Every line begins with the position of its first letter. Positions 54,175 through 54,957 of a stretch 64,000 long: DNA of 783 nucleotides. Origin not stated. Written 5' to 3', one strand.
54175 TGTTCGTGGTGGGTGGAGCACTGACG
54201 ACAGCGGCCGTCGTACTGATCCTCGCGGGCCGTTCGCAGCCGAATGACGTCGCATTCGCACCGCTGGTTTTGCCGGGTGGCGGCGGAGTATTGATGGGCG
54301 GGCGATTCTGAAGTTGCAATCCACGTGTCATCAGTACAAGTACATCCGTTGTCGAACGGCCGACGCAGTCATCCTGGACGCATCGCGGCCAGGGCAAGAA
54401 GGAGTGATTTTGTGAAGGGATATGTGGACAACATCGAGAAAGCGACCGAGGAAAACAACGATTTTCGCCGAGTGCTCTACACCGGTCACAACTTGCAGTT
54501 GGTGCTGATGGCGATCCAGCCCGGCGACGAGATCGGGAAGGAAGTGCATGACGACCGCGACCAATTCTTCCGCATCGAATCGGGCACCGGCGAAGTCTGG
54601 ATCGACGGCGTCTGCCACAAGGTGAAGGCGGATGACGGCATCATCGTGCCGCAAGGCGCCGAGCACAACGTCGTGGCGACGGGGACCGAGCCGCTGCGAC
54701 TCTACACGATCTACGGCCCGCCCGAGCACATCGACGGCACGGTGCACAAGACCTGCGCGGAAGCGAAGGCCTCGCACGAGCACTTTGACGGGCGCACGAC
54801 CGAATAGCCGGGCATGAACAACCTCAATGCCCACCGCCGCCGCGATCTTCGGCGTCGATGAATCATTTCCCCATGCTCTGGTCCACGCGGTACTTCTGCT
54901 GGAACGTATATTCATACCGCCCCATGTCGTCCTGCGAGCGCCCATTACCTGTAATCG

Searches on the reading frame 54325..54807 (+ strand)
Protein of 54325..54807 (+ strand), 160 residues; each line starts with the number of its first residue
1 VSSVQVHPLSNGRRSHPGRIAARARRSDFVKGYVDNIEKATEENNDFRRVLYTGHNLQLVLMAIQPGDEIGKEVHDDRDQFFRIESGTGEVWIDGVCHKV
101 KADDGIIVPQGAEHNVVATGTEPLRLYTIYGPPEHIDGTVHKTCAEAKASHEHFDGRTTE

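Call 61: search_protein_families(library=pfam, proteins=[window:54325-54807:+], max_evalue=0.001)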
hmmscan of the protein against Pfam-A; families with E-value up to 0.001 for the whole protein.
window:54325-54807:+ (160 aa): 3 families
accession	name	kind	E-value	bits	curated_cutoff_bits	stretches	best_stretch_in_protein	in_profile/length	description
PF07883.17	Cupin_2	-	1.9e-17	63.1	27.2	1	61-130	2-70/70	Cupin domain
PF02311.25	AraC_binding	-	6.8e-08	32.8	21.1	1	63-140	9-85/135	AraC-like ligand binding domain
PF01050.24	MannoseP_isomer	-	4.5e-05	24.1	23.6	1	50-129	21-100/116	Mannose-6-phosphate isomerase C-terminal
